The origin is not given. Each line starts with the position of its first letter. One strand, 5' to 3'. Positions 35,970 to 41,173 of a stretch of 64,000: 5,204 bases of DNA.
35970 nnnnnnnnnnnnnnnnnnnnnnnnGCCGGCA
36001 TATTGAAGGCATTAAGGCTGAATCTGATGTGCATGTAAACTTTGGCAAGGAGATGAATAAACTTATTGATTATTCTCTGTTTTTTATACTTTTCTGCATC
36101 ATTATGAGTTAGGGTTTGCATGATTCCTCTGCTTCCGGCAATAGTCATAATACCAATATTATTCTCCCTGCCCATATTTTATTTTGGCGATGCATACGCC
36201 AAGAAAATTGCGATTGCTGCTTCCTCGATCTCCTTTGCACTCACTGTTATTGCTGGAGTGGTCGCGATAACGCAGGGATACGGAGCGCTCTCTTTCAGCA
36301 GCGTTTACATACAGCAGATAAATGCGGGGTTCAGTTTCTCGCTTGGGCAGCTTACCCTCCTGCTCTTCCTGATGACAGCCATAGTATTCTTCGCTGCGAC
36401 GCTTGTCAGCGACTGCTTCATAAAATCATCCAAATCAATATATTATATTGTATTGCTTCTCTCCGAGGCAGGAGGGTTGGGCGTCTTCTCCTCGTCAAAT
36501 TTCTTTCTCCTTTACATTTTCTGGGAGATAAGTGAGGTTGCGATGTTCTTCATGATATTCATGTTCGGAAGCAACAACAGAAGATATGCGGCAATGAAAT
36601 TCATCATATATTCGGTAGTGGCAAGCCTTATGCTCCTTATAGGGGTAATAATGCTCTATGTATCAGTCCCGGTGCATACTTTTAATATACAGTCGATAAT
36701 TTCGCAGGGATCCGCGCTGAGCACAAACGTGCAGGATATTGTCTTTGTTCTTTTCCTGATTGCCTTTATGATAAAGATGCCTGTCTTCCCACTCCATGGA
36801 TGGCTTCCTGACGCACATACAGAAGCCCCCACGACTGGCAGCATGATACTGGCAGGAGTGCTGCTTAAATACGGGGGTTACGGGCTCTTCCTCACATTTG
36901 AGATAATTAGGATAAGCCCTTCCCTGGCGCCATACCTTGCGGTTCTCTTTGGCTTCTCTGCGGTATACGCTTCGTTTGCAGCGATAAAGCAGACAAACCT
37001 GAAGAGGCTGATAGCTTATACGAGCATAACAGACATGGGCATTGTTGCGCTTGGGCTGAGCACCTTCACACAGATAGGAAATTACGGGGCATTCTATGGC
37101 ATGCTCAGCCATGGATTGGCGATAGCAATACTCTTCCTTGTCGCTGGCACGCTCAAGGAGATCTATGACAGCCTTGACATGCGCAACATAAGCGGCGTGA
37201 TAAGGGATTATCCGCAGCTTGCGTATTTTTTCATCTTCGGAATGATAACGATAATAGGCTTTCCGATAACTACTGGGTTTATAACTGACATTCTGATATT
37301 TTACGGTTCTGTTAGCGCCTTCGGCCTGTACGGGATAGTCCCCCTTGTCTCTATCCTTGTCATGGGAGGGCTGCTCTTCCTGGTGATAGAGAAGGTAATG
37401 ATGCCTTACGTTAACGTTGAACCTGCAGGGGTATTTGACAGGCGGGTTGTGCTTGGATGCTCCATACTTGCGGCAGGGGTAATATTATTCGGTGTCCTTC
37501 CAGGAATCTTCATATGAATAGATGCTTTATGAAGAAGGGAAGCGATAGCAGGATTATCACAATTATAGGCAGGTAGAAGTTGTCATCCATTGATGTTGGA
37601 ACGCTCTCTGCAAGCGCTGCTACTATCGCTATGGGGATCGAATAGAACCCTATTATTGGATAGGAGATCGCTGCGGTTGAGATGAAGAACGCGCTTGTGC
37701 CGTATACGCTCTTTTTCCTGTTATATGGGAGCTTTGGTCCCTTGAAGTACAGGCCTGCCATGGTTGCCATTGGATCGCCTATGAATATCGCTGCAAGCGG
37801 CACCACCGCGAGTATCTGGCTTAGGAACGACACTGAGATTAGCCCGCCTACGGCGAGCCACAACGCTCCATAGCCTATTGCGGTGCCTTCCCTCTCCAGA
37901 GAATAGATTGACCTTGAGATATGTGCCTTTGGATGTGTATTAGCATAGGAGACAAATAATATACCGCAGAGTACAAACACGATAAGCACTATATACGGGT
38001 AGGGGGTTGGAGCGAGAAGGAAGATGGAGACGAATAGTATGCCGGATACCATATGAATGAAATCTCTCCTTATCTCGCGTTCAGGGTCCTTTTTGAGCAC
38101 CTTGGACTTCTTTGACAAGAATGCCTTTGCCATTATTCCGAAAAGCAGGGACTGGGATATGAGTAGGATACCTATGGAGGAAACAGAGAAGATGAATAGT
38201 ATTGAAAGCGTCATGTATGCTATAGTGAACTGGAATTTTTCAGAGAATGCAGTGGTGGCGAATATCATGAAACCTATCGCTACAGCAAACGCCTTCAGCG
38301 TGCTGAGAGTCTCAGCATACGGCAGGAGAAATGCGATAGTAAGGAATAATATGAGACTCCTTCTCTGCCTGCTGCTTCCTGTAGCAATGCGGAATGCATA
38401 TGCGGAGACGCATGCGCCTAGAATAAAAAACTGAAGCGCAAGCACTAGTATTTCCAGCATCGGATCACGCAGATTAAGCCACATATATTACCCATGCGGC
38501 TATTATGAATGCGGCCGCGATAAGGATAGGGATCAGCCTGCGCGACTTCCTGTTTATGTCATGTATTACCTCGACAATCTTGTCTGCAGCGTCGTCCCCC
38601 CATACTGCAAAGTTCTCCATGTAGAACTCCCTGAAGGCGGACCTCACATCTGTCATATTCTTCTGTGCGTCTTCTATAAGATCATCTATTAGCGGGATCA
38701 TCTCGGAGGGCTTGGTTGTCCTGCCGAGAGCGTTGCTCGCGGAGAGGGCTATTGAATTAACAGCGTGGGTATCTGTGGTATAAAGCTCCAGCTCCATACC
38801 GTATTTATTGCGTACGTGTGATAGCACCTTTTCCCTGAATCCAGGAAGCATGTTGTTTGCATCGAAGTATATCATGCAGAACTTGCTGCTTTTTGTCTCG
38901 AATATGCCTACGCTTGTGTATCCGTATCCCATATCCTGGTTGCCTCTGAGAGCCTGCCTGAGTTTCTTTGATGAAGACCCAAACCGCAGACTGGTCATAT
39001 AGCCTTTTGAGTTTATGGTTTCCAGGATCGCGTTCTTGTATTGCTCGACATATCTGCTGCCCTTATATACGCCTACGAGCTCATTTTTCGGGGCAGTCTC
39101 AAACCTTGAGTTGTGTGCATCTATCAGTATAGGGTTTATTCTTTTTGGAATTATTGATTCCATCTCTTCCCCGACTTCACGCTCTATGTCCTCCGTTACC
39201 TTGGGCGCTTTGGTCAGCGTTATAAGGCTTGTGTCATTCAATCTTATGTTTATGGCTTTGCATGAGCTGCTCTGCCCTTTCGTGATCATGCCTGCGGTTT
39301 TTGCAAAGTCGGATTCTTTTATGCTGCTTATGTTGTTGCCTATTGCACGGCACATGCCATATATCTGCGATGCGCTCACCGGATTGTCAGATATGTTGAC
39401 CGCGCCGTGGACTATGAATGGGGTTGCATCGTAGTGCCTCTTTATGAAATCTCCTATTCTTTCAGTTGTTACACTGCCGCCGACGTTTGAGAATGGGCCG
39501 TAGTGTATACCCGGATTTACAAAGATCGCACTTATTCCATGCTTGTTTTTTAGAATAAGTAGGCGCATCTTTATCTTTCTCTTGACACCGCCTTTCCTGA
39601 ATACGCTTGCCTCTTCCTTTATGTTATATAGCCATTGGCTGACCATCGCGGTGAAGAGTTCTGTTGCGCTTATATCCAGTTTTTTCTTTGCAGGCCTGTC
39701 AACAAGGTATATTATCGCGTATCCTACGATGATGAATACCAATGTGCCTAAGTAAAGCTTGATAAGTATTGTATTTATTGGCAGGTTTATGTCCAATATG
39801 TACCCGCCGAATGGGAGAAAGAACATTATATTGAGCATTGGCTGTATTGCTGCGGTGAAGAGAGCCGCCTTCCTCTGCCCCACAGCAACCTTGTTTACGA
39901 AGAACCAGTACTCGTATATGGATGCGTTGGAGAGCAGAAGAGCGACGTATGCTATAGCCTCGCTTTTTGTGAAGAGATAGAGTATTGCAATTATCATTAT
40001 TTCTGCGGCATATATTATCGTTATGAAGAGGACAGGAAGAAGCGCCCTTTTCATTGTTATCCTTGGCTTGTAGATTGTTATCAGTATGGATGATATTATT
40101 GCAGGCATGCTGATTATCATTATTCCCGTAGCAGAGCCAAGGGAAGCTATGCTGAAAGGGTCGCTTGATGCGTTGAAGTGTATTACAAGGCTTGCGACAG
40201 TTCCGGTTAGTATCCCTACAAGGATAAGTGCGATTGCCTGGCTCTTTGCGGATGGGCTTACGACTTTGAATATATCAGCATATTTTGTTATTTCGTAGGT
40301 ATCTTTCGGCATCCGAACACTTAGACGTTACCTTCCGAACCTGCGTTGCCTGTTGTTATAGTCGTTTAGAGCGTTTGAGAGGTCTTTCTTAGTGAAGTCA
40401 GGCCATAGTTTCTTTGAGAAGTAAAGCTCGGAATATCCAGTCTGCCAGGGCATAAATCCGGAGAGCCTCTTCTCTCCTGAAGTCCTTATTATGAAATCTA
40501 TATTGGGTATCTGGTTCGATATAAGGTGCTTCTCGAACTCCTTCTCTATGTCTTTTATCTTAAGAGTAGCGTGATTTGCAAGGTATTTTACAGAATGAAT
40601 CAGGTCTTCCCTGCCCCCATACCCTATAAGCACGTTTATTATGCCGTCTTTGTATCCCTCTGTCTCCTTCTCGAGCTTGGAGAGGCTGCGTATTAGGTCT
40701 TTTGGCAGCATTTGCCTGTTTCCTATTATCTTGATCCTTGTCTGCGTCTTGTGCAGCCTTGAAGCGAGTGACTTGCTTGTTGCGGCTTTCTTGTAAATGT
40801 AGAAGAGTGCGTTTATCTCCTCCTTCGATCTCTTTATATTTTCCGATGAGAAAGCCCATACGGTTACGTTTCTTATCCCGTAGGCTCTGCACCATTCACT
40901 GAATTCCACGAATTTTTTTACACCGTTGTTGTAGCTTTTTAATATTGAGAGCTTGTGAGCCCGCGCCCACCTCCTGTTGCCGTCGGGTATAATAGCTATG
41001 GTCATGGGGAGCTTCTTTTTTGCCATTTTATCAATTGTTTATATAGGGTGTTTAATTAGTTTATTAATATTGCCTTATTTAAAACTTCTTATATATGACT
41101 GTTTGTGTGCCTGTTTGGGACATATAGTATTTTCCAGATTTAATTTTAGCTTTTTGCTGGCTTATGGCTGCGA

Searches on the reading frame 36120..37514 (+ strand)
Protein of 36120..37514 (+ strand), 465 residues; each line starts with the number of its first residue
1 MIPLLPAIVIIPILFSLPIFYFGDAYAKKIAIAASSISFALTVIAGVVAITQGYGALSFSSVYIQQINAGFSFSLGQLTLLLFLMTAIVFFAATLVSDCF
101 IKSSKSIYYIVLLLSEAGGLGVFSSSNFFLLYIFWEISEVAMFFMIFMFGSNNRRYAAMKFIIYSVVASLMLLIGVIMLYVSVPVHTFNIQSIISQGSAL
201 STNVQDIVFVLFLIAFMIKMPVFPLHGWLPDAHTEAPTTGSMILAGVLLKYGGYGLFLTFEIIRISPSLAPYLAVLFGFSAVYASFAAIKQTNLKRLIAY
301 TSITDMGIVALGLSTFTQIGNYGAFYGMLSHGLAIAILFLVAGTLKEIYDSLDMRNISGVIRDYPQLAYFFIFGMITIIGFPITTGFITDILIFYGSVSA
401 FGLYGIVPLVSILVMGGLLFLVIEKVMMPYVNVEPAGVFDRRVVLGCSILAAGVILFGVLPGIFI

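Call 47: search_protein_families(library=pfam, proteins=[window:36120-37514:+], max_evalue=0.0001)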
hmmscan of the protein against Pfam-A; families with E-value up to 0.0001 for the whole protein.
window:36120-37514:+ (465 aa): 1 family
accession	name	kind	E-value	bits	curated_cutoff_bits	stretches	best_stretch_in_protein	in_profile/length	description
PF00361.26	Proton_antipo_M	-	2.5e-58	198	21.5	1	125-407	1-285/294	NADH:quinone oxidoreductase/Mrp antiporter, TM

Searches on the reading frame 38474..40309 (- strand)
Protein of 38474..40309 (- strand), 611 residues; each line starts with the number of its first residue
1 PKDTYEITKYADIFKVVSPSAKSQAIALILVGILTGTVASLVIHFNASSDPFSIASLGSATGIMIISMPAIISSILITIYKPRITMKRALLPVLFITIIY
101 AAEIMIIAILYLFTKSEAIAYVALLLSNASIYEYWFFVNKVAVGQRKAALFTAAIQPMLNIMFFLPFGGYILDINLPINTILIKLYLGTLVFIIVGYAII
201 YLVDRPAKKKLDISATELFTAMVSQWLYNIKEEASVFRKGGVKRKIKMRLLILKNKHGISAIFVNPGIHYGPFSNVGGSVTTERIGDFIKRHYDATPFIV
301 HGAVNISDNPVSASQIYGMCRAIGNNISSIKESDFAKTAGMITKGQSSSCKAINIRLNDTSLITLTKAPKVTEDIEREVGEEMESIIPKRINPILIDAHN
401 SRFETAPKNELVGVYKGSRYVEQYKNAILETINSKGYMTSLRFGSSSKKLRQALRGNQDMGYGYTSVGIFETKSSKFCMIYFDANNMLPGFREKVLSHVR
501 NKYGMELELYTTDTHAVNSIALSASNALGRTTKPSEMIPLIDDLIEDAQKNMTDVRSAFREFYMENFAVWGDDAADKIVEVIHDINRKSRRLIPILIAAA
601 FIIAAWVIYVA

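Call 47: search_protein_families(library=pfam, proteins=[window:38474-40309:-], max_evalue=0.0001)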
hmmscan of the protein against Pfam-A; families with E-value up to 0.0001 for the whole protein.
window:38474-40309:- (611 aa): 1 family
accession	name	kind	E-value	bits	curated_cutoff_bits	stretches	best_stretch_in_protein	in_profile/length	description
PF09843.14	DUF2070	-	1.1e-86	291.8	30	1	10-603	5-560/561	Predicted membrane protein (DUF2070)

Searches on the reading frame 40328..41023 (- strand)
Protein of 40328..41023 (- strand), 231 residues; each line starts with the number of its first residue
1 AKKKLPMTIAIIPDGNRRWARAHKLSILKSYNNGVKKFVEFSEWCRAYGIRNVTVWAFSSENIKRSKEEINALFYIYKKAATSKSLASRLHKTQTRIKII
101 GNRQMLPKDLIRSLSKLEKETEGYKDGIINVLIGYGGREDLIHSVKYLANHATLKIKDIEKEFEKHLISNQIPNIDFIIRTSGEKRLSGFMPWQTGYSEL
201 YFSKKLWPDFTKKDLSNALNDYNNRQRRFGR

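Call 47: search_protein_families(library=pfam, proteins=[window:40328-41023:-], max_evalue=0.0001)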
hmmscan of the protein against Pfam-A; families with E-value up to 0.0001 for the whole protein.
window:40328-41023:- (231 aa): 1 family
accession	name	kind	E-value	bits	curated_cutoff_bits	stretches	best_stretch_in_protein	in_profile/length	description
PF01255.24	Prenyltransf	-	3.5e-71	239.7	27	1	12-230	1-219/219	Putative undecaprenyl diphosphate synthase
